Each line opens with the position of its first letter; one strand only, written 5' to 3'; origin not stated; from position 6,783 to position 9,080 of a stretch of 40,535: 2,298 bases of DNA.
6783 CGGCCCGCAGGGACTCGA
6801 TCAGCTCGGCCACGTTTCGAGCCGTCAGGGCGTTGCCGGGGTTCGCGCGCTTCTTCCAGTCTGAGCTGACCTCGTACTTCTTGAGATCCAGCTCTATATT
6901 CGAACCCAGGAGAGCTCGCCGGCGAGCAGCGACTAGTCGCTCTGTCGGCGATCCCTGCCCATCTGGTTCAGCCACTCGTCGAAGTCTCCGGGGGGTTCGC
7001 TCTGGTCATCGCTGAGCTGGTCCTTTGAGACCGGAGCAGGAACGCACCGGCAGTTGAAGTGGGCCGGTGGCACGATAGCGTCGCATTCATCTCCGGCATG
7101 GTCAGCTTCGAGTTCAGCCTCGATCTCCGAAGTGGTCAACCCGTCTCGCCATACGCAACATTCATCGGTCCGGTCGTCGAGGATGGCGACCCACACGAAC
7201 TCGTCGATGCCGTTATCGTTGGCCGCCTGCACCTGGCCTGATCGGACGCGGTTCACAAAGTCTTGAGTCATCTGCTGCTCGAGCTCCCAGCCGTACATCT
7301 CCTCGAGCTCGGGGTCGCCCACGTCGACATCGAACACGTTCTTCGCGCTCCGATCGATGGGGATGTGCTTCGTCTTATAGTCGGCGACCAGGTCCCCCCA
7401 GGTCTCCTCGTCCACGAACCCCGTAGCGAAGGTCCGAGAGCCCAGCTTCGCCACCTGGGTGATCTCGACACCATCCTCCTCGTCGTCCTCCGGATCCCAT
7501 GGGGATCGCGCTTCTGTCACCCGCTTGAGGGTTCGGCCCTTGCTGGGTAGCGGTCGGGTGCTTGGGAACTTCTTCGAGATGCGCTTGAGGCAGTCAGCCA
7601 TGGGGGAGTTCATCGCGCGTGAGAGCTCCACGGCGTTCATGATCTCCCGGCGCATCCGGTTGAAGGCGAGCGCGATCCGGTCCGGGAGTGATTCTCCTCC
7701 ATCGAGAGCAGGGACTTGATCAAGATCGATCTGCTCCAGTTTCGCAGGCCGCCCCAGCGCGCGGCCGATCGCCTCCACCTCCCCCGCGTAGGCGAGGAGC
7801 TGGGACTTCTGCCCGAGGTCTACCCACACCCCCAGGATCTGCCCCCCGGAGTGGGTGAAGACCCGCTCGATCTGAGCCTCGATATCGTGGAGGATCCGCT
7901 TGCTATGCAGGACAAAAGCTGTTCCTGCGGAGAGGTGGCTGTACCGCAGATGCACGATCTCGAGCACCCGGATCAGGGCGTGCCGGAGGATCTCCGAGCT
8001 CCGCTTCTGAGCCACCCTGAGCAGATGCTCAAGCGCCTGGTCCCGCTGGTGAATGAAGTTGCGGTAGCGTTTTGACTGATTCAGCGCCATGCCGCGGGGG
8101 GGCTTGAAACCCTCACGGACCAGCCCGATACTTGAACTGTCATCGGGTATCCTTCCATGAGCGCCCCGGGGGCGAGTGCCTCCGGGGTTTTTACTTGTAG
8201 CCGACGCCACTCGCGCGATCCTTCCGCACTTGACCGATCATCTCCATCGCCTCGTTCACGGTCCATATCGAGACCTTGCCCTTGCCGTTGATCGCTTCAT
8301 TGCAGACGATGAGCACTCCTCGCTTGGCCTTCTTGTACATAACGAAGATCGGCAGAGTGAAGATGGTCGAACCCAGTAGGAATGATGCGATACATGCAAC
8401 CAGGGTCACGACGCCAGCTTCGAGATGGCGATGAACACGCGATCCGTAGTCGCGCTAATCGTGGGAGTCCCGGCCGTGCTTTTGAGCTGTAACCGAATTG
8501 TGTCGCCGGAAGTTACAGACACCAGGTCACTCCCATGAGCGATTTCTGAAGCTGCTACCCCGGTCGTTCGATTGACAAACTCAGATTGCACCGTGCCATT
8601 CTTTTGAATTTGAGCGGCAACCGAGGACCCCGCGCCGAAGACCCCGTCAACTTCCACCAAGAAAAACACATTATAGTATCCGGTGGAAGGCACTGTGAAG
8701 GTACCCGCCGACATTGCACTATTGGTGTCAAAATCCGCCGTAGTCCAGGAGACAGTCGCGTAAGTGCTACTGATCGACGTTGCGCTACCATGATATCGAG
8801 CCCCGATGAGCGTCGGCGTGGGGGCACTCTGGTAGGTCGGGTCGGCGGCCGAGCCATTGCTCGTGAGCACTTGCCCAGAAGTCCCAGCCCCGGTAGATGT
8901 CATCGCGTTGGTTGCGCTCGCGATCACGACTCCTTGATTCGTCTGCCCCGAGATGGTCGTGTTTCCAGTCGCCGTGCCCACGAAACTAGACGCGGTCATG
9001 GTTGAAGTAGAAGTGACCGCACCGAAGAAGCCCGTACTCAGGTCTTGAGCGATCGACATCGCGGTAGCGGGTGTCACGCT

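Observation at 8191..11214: Lipoprotein + signal-peptide fibre (C1q-like tip) + small membrane protein inserted between terminase and head genes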

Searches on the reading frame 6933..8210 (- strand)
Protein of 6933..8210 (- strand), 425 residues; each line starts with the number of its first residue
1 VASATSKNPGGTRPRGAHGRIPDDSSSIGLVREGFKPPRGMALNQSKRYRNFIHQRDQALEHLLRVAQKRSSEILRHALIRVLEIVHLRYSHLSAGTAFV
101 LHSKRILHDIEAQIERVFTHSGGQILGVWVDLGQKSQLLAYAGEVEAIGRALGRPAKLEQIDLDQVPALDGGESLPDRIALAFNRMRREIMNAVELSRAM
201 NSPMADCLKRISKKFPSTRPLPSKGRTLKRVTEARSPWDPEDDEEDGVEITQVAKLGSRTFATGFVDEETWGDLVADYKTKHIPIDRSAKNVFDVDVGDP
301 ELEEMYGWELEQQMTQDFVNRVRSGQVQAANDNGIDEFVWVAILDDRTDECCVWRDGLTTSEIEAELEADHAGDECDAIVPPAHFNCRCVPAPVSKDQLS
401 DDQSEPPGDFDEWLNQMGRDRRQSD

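Call 5: search_protein_families(library=pfam, proteins=[window:6933-8210:-], max_evalue=0.01)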
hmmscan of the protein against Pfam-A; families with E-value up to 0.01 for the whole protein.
window:6933-8210:- (425 aa): 1 family
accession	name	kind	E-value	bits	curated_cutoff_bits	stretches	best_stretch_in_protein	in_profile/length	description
PF04233.19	Phage_Mu_F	-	5e-06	27.7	29.6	1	323-390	52-110/112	Phage Mu protein F like protein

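Call 6: search_protein_families(library=phrogs, proteins=[window:6933-8210:-], max_evalue=0.01)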
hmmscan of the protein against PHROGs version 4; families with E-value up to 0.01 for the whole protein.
window:6933-8210:- (425 aa): 9 families
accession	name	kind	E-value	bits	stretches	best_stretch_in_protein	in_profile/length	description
phrog_241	-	head and packaging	3.5e-11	43.9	1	327-401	217-280/679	head morphogenesis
phrog_115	-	head and packaging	5.7e-10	40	1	325-413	257-347/665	minor head protein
phrog_595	-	head and packaging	4.9e-08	33.8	1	326-421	238-334/513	head maturation protease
phrog_6577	-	unknown function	8.6e-08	31.9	1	324-398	166-233/1066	-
phrog_4728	-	head and packaging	6.2e-06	26.3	1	325-423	235-331/591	head morphogenesis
phrog_2841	-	head and packaging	7.8e-06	26.2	1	326-403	247-315/525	minor head protein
phrog_3517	-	head and packaging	0.00097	19.5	1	339-409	271-343/371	head morphogenesis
phrog_21789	-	head and packaging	0.0022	16.7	0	329-395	207-260/1195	virion structural protein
phrog_19443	-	head and packaging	0.0086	15.6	0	321-408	214-298/579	minor head protein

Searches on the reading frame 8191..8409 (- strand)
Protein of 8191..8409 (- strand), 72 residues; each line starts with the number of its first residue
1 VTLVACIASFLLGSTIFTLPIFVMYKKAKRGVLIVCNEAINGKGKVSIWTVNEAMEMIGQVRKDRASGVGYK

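Call 5: search_protein_families(library=pfam, proteins=[window:8191-8409:-], max_evalue=0.01)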
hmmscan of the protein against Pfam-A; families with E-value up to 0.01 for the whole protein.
window:8191-8409:- (72 aa): 0 families

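Call 6: search_protein_families(library=phrogs, proteins=[window:8191-8409:-], max_evalue=0.01)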
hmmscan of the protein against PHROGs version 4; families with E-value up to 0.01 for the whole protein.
window:8191-8409:- (72 aa): 0 families

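Call 61: search_protein_representatives(protein=window:8191-8409:-)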
Query: 72 residues. Proteins with E-value up to 0.001 (for the whole library): 2; up to 1e-10: 1; up to 1e-30: 1. The best 2 are listed.
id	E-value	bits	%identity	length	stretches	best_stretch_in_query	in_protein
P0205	1.1e-39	148.5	99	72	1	1-72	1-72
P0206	6.9e-08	48.2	38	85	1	6-68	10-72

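Call 73: find_encoding_contigs(protein=P0206, flank=6000, max_places=2)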
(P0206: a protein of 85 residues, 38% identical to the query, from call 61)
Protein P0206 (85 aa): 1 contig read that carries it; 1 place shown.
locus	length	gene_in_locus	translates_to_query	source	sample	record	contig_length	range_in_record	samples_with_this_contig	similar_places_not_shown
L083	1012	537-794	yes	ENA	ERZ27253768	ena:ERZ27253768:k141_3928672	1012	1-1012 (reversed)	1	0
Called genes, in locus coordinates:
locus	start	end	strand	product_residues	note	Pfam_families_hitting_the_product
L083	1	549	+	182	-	?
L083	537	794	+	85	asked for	-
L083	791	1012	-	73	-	?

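Call 85: search_protein_families(library=ncbifam, proteins=[window:8191-8409:-], max_evalue=0.01)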
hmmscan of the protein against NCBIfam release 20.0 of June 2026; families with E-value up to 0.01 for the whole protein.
window:8191-8409:- (72 aa): 0 families

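Call 86: search_protein_families(library=padloc, proteins=[window:8191-8409:-], max_evalue=0.01)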
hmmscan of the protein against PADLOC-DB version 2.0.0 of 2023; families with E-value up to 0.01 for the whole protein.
window:8191-8409:- (72 aa): 0 families

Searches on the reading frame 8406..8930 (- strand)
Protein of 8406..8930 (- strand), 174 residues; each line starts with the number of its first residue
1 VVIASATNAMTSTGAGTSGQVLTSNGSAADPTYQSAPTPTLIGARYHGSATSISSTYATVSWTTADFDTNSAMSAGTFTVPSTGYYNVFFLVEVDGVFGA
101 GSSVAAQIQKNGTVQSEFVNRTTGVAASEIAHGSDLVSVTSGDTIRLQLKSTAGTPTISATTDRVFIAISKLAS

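Call 45: find_homologous_proteins(query=window:8406-8873:-, max_evalue=0.001)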
Query window:8406-8873:-: 65 candidates shared short words with the query, none scored E <= 0.001.
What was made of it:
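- Closest known: C1q/TNF-like tip domains. Different: No sequence homologs (call 45).
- Tried and rejected: None were found (call 45).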

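Call 46: search_solved_structures(query=window:8406-8900:-, max_evalue=10, show_alignments=2)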
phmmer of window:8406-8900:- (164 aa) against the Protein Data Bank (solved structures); distinct sequences matched with E-value up to 10: 2.
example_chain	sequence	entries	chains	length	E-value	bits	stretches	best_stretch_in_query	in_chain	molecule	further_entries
1mdc_A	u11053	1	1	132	0.066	16.2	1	75-131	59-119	INSECT FATTY ACID BINDING PROTEIN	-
5jos_A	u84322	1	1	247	1.9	11.5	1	61-121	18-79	Cyclohexadienyl dehydratase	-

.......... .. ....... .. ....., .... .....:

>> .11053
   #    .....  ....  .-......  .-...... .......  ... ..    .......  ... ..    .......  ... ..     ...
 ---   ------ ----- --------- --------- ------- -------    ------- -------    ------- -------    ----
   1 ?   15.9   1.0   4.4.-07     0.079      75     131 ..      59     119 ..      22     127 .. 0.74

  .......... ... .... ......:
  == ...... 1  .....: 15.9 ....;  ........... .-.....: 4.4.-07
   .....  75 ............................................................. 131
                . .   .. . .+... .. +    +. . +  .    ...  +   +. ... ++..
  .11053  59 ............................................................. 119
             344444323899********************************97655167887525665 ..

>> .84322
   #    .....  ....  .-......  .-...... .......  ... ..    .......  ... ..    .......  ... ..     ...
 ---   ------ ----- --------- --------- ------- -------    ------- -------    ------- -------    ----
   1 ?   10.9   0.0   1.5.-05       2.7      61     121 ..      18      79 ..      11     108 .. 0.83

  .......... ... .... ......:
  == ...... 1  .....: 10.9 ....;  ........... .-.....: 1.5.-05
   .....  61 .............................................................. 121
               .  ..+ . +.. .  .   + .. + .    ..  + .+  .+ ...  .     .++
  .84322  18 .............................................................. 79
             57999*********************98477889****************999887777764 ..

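Call 62: predict_structure(protein=window:8406-8930:-)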
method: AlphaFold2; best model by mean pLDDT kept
length: 174 residues; sequences in the alignment: 1
mean_pLDDT: 56.1   pTM: 0.60
mean pLDDT of the five models: 56.1, 54.5, 49.3, 47.0, 46.4
residues with pLDDT >= 90: 0; 70-90: 40; 50-70: 72; < 50: 62
segments of 3 or more residues with pLDDT < 50: 1-48, 64-73, 160-162
pLDDT, mean of each block of 10 residues (from residue 1): 30 30 34 38 48 54 47 60 69 65 75 81 54 75 77 58 58 55
secondary structure, 60 per line:
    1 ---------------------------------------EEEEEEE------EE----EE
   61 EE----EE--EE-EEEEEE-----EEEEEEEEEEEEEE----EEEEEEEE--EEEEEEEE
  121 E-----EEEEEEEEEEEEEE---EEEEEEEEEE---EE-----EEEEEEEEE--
elements in order: E40-46 E59-62 E74-79 E85-98 E103-110 E113-121 E127-140 E144-153 E164-172

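Call 66: fold_search(model_id=the predicted structure, library=pdb)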
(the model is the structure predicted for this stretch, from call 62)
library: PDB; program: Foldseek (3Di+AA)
matches with E <= 10: 1887; with E <= 0.001: 130
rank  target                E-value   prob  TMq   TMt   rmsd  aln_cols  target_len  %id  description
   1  3tyj                  6.5e-05  1.00  0.35  0.43   8.6       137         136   18  Bacillus collagen-like protein of anthracis P159S mutant (released 2012-03-14)
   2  6a3v_E                7.6e-05  1.00  0.36  0.41   5.3       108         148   14  Complex structure of human 4-1BB and 4-1BBL (released 2018-10-10)
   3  1u5y_A                9.4e-05  1.00  0.40  0.48  11.1       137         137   15  Crystal structure of murine APRIL, pH 8.0 (released 2004-10-12)
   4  4qqo                  9.9e-05  1.00  0.42  0.54   3.3        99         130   20  Crystal structure of C1QL3 mutant D205A (released 2015-04-22)
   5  5h48_A                9.9e-05  1.00  0.38  0.47   3.4        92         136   23  Crystal structure of Cbln1 (released 2017-09-06)
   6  5kc5                  1.0e-04  1.00  0.41  0.50   3.4        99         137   21  Crystal structure of the Cbln1 C1q domain trimer (released 2016-07-27)
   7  4qqp                  1.1e-04  1.00  0.40  0.51   4.4       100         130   18  Crystal structure of C1QL3 mutant D207A (released 2015-04-15)
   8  2z5w                  1.1e-04  1.00  0.37  0.44   8.8       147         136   17  tBclA, a recombinant spore surface protein from Bacillus anthracis (released 2008-04-22)
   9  2r6q                  1.1e-04  1.00  0.36  0.43   8.8       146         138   17  Crystal Structure of BclA-island Construct (released 2009-03-10)
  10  4qql_C                1.3e-04  1.00  0.40  0.51   4.1        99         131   21  Crystal structure of C1QL3 in P1 space group (released 2015-04-22)
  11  6z6v_C                1.5e-04  1.00  0.41  0.54   3.0        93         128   17  Globular head of C1q in complex with the nanobody C1qNb75 (released 2020-06-10)
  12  9lkk_D                1.5e-04  1.00  0.42  0.54   3.9        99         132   22  Crystal structure of C1ql1-gC1q hexamer (released 2025-12-17)
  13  8j3y_A                1.5e-04  1.00  0.29  0.16   8.2       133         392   16  Crystal structure of CBM6E E168Q in complex with oligosaccharides (released 2024-04-24)
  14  9lkk_F                1.6e-04  1.00  0.41  0.52   4.3        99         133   20  Crystal structure of C1ql1-gC1q hexamer (released 2025-12-17)
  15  4ous                  1.7e-04  1.00  0.40  0.51   4.1       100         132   20  Crystal structure of zebrafish Caprin-2 C1q domain (released 2014-10-29)
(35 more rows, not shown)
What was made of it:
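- On C1q/TNF-like domain (Pfam PF00386): Foldseek top hits are nearly all BclA, C1QL, Cbln1, C1q, Caprin-2 or TNF ligands, E about 1e-4 (calls 62, 66).
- Closest known: C1q/TNF-like tip domains. Same: Foldseek top hits (call 66).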
